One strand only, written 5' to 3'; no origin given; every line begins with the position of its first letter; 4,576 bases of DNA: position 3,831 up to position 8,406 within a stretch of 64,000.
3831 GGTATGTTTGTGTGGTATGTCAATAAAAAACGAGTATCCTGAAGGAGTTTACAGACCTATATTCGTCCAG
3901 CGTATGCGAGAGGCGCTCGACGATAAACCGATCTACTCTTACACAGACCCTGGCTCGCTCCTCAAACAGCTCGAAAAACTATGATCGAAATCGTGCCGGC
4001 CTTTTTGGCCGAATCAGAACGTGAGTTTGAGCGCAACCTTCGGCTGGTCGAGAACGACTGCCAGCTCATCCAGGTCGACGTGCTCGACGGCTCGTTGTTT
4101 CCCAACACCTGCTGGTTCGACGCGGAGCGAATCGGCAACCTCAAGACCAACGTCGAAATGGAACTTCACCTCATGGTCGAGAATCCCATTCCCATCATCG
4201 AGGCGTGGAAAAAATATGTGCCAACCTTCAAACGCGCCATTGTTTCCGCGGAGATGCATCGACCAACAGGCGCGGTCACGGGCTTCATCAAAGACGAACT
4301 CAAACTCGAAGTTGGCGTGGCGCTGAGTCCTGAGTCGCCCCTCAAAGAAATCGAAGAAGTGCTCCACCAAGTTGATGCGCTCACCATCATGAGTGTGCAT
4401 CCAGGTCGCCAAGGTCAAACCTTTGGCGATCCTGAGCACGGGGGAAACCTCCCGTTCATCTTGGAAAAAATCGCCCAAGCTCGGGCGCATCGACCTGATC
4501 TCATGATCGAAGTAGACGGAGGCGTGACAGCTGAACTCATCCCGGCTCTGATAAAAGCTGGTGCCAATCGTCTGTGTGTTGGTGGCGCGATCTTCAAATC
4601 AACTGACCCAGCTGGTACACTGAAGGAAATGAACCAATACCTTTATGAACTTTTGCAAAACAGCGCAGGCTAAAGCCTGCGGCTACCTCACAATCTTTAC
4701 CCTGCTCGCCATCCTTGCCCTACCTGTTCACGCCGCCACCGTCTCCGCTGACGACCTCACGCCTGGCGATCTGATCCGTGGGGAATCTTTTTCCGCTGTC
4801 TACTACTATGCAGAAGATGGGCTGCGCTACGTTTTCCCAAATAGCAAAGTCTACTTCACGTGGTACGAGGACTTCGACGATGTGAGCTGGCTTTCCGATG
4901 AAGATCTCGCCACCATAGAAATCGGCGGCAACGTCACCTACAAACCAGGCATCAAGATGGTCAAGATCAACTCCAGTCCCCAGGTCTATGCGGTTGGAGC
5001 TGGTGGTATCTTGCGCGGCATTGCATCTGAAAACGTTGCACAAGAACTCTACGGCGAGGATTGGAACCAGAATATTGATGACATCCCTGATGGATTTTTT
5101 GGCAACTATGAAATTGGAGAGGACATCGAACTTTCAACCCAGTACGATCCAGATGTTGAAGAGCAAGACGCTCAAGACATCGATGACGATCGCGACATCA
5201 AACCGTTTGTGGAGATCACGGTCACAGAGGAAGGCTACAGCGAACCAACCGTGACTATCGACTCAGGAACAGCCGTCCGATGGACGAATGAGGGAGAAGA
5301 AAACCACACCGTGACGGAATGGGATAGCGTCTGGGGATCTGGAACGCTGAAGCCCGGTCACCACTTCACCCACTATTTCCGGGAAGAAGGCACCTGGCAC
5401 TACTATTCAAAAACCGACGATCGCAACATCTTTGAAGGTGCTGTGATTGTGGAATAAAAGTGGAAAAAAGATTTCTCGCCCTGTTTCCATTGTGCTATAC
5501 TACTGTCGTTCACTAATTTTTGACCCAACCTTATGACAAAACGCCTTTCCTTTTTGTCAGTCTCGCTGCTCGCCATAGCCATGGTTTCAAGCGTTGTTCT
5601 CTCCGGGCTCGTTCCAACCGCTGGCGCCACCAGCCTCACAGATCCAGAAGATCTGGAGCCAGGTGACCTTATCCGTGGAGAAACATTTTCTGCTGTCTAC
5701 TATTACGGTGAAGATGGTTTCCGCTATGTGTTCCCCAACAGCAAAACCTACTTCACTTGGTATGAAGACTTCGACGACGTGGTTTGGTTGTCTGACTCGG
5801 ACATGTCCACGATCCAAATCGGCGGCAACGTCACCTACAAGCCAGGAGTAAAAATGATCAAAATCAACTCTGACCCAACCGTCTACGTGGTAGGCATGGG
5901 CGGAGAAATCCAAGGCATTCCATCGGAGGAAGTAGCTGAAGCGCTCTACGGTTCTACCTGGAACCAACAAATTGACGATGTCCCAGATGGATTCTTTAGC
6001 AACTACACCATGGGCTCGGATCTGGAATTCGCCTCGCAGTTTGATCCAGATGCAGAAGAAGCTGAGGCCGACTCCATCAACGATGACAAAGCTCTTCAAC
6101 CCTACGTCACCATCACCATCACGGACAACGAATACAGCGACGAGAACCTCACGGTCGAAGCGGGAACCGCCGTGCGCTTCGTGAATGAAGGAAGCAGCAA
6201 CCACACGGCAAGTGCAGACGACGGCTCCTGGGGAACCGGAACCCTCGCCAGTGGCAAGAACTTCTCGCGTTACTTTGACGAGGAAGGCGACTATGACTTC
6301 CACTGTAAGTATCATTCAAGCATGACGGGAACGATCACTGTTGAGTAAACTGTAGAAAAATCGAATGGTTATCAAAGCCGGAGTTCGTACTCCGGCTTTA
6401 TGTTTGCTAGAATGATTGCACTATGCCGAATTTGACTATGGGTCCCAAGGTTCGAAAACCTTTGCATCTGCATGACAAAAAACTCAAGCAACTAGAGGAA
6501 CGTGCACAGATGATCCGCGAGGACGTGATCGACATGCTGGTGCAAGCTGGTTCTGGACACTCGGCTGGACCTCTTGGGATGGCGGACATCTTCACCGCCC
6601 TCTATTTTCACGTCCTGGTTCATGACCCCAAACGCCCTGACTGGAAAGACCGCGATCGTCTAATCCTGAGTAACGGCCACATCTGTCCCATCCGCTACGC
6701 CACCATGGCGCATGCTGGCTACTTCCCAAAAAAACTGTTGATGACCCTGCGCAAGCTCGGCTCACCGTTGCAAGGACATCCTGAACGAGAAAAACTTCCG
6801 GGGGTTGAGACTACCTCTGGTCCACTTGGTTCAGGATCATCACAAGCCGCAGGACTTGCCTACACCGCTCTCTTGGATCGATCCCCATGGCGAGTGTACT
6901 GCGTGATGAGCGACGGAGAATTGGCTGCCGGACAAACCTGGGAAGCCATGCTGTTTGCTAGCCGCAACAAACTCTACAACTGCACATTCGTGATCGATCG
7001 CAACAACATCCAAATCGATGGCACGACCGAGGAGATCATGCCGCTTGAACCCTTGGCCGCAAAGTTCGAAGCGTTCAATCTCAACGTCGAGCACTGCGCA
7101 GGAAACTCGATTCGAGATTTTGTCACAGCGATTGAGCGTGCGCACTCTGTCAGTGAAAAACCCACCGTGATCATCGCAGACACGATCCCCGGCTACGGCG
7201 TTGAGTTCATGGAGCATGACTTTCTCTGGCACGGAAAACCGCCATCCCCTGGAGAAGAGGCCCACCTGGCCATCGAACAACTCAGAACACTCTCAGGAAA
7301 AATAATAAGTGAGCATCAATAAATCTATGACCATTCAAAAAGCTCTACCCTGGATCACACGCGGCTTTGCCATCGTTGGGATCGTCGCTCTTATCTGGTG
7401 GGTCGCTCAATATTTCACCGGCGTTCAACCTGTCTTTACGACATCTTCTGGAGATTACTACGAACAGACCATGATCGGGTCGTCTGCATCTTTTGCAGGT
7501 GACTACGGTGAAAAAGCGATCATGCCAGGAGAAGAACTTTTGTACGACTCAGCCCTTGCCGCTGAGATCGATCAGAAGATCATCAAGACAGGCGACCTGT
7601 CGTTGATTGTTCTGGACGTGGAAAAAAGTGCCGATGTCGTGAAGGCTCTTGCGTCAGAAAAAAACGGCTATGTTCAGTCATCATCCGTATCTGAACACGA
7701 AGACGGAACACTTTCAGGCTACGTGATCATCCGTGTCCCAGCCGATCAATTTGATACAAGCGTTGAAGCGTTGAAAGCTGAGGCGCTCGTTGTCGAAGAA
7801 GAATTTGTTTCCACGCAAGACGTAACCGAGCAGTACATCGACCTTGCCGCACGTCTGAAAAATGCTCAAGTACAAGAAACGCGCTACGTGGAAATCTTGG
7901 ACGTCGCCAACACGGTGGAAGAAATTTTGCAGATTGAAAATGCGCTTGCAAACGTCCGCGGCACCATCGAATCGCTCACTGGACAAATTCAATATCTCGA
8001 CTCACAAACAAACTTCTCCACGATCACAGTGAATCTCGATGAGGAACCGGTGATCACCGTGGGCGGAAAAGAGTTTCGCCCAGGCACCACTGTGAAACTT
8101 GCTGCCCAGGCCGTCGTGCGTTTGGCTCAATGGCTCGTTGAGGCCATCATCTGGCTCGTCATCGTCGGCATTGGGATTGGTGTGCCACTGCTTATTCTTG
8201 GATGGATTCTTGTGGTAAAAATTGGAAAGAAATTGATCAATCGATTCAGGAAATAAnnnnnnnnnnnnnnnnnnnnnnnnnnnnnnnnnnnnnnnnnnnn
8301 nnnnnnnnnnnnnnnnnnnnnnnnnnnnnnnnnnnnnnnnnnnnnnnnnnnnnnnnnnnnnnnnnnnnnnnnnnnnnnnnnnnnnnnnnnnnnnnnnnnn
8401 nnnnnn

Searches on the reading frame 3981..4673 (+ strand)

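Call 84: search_protein_families(library=pfam, proteins=[window:3981-4673:+], max_evalue=0.001)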
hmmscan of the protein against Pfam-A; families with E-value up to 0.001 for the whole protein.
window:3981-4673:+ (230 aa): 1 family
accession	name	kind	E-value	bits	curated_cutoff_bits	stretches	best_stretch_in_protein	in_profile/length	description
PF00834.25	Ribul_P_3_epim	-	2.4e-30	105.9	21.1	1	4-205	2-198/198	Ribulose-phosphate 3 epimerase family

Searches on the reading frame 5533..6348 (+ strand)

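Call 31: search_protein_families(library=pfam, proteins=[window:5533-6348:+], max_evalue=0.001)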
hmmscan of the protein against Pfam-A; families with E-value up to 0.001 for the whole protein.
window:5533-6348:+ (271 aa): 2 families
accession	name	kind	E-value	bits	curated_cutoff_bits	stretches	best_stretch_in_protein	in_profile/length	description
PF13473.12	Cupredoxin_1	-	3.6e-11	43.4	27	1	186-270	17-104/104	Cupredoxin-like domain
PF00127.26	Copper-bind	-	1.3e-07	32.3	21.2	1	195-271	8-99/99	Copper binding proteins, plastocyanin/azurin family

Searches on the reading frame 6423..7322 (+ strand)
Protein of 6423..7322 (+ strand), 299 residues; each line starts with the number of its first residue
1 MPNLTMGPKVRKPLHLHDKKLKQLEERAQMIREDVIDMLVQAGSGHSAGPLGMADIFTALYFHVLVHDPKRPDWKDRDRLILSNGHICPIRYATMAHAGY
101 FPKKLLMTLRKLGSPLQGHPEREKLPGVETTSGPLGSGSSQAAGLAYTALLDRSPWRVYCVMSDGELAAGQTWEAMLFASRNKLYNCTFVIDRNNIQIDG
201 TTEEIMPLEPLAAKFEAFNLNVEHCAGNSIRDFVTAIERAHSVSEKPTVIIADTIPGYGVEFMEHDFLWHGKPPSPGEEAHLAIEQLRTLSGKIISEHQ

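Call 31: search_protein_families(library=pfam, proteins=[window:6423-7322:+], max_evalue=0.001)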
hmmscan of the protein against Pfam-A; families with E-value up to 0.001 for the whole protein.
window:6423-7322:+ (299 aa): 2 families
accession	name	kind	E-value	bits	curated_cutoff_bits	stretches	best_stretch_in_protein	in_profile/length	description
PF00456.26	Transketolase_N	-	7.4e-51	173.5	22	1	27-273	5-262/334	Transketolase, thiamine diphosphate binding domain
PF13292.11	DXP_synthase_N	-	1.7e-10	41.1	21.2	1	9-199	3-176/274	1-deoxy-D-xylulose-5-phosphate synthase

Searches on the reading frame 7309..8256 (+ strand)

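Call 31: search_protein_families(library=pfam, proteins=[window:7309-8256:+], max_evalue=0.001)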
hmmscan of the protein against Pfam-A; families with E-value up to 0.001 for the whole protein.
window:7309-8256:+ (315 aa): 1 family
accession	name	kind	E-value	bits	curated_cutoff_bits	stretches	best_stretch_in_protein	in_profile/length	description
PF14257.11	DUF4349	-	2.7e-50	171.1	27.7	1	89-298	1-212/213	Domain of unknown function (DUF4349)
